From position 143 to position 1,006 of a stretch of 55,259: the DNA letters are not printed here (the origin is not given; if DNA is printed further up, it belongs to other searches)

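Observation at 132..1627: toxSAS-like RelA/SpoT toxin paired with a Panacea (DUF4065) antitoxin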

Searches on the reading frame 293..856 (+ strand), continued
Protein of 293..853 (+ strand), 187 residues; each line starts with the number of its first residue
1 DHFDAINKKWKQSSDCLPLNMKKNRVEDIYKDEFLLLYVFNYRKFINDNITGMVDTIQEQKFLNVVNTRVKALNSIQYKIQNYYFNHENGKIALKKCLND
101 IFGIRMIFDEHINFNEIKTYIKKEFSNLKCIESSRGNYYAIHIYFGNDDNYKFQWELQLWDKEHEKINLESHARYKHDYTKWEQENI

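Call 54: fold_search(model_id=the predicted structure, library=pdb)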
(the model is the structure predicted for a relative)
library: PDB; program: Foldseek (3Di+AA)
matches with E <= 10: 581; with E <= 0.001: 24
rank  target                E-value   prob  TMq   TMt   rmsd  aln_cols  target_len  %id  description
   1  8pu4_C                2.7e-06  1.00  0.57  0.69   2.9       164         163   22  FaRel2 bound to the ATP analogue, APCPP (released 2024-07-24)
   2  8pu1_B                3.0e-06  1.00  0.54  0.56   8.8       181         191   18  Structure of the toxin/antitoxin complex FaRel/ATfaRel2 with APCPP (released 2024-07-24)
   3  8pu4_B                4.3e-06  1.00  0.55  0.67   4.1       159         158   19  FaRel2 bound to the ATP analogue, APCPP (released 2024-07-24)
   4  8pu3_C                5.2e-06  1.00  0.59  0.58   3.4       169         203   21  Complex of the toxin/antitoxin FaRel2/ATfaRel2 (released 2024-07-24)
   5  8pu4_A                7.4e-06  1.00  0.57  0.70   3.0       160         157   21  FaRel2 bound to the ATP analogue, APCPP (released 2024-07-24)
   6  6fgj_A                1.7e-04  1.00  0.37  0.37   9.2       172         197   20  Crystal structure of the small alarmone synthethase 2 from Staphylococcus aureus (released 2018-02-07)
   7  7ztb_B                1.9e-04  1.00  0.43  0.27   5.3       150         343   19  Structure of the Salmonella tRNA pyrophosphokinase CapRel (released 2022-11-23)
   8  6ex0_A                2.0e-04  1.00  0.37  0.37   9.8       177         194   16  Crystal structure of RelP (SAS2) from Staphylococcus aureus bound to pppGpp in the post-catalytic state (released 2018-01-24)
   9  1vj7_A                2.7e-04  1.00  0.38  0.26   7.6       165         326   18  Crystal structure of the bifunctional catalytic fragment of RelSeq, the RelA/SpoT homolog from Streptococcus equisimil (released 2004-05-04)
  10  5dec_B                2.9e-04  1.00  0.41  0.42   6.6       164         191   16  Crystal structure of the small alarmone synthetase 1 from Bacillus subtilis (released 2015-10-28)
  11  7ztb_A                3.0e-04  1.00  0.43  0.27   5.2       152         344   18  Structure of the Salmonella tRNA pyrophosphokinase CapRel (released 2022-11-23)
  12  6ewz_A                3.4e-04  1.00  0.39  0.38   6.8       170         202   18  Crystal structure of RelP (SAS2) from Staphylococcus aureus bound to AMPCPP and GTP in the pre-catalytic state (released 2018-01-24)
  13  6fgx_B                3.8e-04  1.00  0.32  0.33  13.4       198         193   16  Crystal structure of the small alarmone synthethase 2 from Staphylococcus aureus bound to AMPCPP (released 2018-02-07)
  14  6ewz_B                4.1e-04  1.00  0.33  0.33  12.3       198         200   14  Crystal structure of RelP (SAS2) from Staphylococcus aureus bound to AMPCPP and GTP in the pre-catalytic state (released 2018-01-24)
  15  5dec_A                4.3e-04  1.00  0.41  0.43   6.7       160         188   16  Crystal structure of the small alarmone synthetase 1 from Bacillus subtilis (released 2015-10-28)
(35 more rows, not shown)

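Call 58: get_annotated_region(hit=H18, flank=1500)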
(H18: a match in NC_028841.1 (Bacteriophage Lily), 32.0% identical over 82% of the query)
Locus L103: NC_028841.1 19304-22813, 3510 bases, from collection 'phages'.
description: Bacteriophage Lily, complete genome.
organism: Bacteriophage Lily (NCBI taxid 1589751)
taxonomy: Viruses; Duplodnaviria; Heunggongvirae; Uroviricota; Caudoviricetes; Lilyvirus; Lilyvirus lily
host: Paenibacillus larvae ATCC 9545; source: AFB diseased bee hive; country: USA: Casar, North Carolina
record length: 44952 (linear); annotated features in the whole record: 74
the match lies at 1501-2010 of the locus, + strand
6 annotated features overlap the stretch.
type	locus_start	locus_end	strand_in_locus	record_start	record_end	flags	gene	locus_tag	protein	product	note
CDS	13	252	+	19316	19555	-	-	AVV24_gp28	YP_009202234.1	involved in bacteriocin production or immunity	bacteriocin-like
CDS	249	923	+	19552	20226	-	-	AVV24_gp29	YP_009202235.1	amidase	endolysin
CDS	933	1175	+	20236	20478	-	-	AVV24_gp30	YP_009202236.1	holin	holin-like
CDS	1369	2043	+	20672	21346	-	-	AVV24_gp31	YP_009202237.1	GTP pyrophosphokinase-like protein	GTP pyrophosphokinase-like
CDS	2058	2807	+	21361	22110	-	-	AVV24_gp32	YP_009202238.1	DUF4065 domain-containing protein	GepA-like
CDS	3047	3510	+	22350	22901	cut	-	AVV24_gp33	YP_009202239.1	hypothetical protein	Hypothetical Protein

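Call 68: find_encoding_contigs(protein=P0009, flank=1500, max_places=4)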
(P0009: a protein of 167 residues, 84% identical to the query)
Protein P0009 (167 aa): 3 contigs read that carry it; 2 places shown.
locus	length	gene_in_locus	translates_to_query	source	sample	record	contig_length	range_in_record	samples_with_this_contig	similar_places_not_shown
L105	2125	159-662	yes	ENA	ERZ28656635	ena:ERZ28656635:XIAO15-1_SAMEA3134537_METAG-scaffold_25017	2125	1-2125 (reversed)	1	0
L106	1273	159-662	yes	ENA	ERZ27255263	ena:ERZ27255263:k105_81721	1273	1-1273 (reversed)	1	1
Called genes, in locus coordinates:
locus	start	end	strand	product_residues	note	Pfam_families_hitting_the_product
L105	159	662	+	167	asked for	PF04607:RelA_SpoT (weak)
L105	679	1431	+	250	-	PF13274:SocA_Panacea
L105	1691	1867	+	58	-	-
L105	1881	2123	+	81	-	?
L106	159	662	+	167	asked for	PF04607:RelA_SpoT (weak)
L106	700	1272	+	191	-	?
